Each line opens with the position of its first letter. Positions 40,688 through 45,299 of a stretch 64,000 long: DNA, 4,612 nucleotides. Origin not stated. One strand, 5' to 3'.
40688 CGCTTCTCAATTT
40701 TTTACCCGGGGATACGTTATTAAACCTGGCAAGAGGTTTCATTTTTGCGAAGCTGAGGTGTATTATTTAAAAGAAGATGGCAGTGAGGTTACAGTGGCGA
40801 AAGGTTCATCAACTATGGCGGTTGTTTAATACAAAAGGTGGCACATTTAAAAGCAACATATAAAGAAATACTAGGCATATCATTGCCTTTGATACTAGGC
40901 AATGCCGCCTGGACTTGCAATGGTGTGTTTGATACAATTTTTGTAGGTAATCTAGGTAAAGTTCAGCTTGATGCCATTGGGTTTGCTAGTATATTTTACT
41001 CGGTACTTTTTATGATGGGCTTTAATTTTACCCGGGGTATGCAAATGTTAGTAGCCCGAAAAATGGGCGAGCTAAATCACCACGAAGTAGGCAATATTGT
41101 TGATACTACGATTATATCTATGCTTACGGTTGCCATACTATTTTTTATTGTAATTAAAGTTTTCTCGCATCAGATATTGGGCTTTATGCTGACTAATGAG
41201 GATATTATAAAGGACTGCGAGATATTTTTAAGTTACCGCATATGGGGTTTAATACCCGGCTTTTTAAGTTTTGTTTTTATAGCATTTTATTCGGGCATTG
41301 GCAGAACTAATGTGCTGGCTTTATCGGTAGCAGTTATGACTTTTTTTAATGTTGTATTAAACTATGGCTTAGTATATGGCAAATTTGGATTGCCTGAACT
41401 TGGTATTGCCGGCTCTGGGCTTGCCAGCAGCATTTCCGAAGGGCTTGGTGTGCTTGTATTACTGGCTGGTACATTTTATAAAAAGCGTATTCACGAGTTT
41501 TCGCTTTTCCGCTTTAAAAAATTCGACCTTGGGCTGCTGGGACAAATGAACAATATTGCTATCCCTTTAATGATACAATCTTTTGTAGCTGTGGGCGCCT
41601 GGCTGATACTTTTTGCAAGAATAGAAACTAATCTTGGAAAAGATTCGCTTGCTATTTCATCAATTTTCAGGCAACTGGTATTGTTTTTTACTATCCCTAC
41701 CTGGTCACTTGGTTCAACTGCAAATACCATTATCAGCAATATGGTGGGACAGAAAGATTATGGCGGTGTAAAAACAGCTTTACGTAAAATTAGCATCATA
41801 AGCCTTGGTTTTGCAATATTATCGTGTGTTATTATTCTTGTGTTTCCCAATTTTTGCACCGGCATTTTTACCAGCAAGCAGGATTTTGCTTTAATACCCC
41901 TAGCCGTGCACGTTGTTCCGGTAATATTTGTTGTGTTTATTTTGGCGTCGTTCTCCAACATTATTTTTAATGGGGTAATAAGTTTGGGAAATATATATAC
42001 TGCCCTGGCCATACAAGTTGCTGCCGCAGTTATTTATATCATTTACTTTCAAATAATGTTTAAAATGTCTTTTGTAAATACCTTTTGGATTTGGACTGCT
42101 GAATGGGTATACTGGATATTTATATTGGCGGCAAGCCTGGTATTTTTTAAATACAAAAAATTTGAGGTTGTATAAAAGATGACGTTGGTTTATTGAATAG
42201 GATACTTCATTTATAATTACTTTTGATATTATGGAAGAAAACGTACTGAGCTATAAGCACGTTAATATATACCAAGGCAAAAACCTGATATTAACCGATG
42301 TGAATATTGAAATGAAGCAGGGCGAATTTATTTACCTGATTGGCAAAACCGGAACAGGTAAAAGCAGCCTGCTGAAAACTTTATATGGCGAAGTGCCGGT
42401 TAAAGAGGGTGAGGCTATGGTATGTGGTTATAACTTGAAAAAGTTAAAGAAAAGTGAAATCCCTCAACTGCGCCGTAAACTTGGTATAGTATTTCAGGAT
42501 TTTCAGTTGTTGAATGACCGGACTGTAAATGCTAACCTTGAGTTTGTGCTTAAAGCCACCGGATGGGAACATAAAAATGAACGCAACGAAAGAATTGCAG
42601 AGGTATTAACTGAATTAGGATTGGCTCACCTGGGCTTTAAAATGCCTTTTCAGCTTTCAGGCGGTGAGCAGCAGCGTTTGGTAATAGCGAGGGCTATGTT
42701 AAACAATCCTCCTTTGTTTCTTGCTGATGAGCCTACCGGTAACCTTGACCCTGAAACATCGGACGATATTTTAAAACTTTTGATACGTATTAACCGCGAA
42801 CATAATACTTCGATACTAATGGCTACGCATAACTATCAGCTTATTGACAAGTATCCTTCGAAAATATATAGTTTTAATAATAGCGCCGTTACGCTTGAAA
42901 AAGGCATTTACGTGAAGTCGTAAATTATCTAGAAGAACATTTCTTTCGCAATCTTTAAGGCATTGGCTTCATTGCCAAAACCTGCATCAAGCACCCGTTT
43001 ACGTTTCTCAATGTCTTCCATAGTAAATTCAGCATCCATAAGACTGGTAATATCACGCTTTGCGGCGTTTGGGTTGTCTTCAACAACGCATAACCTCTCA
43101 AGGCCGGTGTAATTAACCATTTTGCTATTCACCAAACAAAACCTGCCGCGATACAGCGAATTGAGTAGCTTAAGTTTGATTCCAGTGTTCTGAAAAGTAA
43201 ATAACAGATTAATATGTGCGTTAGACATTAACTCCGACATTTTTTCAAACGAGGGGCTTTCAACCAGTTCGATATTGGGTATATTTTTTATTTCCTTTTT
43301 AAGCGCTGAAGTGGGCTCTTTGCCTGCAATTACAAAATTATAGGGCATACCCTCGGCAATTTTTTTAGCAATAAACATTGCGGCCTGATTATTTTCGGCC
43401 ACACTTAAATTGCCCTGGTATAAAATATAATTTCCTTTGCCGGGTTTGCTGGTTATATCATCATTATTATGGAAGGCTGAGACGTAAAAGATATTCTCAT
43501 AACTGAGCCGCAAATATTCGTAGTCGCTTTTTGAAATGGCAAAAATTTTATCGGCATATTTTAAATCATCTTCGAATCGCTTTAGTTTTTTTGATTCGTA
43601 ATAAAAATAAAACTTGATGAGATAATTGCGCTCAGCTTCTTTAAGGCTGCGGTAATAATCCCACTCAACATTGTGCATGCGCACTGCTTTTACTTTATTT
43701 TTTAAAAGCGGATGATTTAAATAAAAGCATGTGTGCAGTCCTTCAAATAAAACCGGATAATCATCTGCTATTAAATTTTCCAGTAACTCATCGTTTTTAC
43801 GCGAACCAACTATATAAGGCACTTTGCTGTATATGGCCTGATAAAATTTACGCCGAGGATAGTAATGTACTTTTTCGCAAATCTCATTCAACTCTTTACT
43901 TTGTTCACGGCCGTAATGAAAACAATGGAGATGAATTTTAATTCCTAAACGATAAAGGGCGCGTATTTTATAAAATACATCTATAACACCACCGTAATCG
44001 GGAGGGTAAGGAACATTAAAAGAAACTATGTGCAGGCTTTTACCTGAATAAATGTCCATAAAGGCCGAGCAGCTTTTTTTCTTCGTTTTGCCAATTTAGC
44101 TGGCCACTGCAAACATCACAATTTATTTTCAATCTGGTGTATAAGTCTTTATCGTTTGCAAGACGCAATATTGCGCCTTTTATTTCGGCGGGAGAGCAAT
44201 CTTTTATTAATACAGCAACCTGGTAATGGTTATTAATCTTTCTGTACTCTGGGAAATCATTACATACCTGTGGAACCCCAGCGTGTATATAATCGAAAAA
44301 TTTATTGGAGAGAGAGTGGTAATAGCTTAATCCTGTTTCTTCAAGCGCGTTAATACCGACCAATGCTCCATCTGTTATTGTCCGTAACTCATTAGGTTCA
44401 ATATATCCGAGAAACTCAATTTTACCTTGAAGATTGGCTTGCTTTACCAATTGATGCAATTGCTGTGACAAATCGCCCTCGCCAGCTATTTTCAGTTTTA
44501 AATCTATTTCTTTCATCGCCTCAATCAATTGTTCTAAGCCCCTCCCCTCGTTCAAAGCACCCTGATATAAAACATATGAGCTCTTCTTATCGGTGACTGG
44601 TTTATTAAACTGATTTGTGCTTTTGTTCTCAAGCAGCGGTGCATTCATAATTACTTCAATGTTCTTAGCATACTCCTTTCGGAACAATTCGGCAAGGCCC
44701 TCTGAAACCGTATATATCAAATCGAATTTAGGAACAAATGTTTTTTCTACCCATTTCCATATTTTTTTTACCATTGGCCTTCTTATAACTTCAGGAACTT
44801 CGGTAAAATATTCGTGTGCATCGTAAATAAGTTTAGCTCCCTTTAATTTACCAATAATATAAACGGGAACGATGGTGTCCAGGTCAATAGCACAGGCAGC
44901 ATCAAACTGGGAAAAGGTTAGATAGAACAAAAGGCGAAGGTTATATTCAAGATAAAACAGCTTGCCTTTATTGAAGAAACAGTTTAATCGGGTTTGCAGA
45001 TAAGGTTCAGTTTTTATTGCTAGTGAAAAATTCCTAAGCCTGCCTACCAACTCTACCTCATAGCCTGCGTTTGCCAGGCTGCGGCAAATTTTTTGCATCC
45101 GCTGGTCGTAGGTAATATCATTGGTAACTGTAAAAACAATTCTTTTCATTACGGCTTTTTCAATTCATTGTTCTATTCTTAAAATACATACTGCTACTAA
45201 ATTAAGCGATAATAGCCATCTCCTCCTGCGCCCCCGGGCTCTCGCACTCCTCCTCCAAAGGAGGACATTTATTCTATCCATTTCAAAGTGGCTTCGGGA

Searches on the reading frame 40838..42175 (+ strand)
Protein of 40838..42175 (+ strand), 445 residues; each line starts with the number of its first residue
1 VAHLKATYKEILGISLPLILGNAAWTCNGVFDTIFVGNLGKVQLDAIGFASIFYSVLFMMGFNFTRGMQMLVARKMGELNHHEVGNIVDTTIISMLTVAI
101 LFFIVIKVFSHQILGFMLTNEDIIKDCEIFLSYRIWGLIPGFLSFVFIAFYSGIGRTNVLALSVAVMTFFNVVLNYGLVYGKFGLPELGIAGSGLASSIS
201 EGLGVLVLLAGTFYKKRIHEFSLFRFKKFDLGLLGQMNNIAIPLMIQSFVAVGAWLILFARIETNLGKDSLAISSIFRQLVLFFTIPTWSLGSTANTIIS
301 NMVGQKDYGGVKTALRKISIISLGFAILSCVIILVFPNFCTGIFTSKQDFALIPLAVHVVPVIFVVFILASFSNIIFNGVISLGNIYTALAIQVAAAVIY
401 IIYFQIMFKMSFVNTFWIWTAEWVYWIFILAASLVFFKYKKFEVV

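Call 48: search_protein_families(library=ncbifam, proteins=[window:40838-42175:+], max_evalue=0.00001)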
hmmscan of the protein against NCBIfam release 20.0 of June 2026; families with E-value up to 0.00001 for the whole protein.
window:40838-42175:+ (445 aa): 8 families
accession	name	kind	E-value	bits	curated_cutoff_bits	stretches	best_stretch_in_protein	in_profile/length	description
TIGR00797.1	matE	subfamily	1.3e-51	175.8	147.4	1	17-409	1-385/396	MATE family efflux transporter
NF052396.1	MATE_WgkD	equivalog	1.2e-21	77.3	510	1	8-439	2-422/428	tryglysin-associated MATE efflux transporter WgkD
NF007562.1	PRK10189.1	equivalog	2.6e-17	62.7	465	1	8-368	26-389/470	EmmdR/YeeO family multidrug/toxin efflux MATE transporter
NF001214.0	PRK00187.1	equivalog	7.6e-15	54.8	449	1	9-427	10-425/464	NorM family multidrug efflux MATE transporter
NF000263.1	MATE_multi_NorM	equivalog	1.2e-10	41.4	950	1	12-402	21-407/459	multidrug efflux MATE transporter NorM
NF041358.1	GntT_guanitoxin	equivalog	1.4e-10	40.8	525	1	22-430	26-427/438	guanitoxin biosynthesis MATE family efflux transporter GntT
NF041801.1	MATE_SolL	equivalog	8.4e-08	31.4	780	1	10-438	21-447/458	solanimycin export family MATE transporter SolL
NF007690.0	PRK10367.1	equivalog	7.4e-06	25.1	409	1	1-354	1-350/441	MATE family efflux transporter DinF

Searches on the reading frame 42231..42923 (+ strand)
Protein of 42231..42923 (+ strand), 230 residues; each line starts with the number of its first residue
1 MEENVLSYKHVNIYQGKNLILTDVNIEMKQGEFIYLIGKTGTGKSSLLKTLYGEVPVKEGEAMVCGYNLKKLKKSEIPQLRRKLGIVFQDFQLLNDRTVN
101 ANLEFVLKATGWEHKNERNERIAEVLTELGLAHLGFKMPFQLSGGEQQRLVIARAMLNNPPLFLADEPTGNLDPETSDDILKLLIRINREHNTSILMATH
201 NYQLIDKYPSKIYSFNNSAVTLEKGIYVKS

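Call 76: search_protein_families(library=pfam, proteins=[window:42231-42923:+], max_evalue=0.0001)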
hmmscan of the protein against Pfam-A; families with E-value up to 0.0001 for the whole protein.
window:42231-42923:+ (230 aa): 3 families
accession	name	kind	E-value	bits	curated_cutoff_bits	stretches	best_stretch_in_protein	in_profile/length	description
PF00005.33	ABC_tran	-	1.3e-32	113.7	25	1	21-169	1-136/137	ABC transporter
PF02463.25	SMC_N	-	7.5e-07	29.2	40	1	11-208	5-205/220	RecF/RecN/SMC N terminal domain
PF13304.12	AAA_21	-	1.4e-05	25.8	27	0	139-206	235-304/304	AAA domain, putative AbiEii toxin, Type IV TA system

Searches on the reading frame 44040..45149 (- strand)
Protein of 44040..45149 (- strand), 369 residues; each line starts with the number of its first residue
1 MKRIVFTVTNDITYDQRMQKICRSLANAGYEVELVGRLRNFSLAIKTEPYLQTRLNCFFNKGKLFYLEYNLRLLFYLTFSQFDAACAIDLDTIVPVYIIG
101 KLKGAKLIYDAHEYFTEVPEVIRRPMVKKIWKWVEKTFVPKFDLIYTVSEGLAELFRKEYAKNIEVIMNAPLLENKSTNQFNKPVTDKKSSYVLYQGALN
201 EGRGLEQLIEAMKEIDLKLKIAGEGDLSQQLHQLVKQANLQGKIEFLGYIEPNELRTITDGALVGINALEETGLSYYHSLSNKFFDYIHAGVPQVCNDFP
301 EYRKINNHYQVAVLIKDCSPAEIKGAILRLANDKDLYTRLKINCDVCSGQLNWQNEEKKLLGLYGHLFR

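Call 76: search_protein_families(library=pfam, proteins=[window:44040-45149:-], max_evalue=0.0001)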
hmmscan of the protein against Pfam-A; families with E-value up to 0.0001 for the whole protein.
window:44040-45149:- (369 aa): 5 families
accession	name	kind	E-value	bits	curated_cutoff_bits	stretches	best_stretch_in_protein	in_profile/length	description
PF00534.26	Glycos_transf_1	-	1.7e-18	67.2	26.4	1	178-342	3-167/172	Glycosyl transferases group 1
PF13692.12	Glyco_trans_1_4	-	3.7e-13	50.4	27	1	192-333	3-142/142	Glycosyl transferases group 1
PF13439.12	Glyco_transf_4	-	1.5e-09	38.5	28.5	1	20-169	10-164/170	Glycosyltransferase Family 4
PF13579.12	Glyco_trans_4_4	-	3.4e-06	27.9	29.7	1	16-168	5-156/158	Glycosyl transferase 4-like domain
PF13524.12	Glyco_trans_1_2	-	7.6e-05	23.1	25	0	206-330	3-111/144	Glycosyl transferase-like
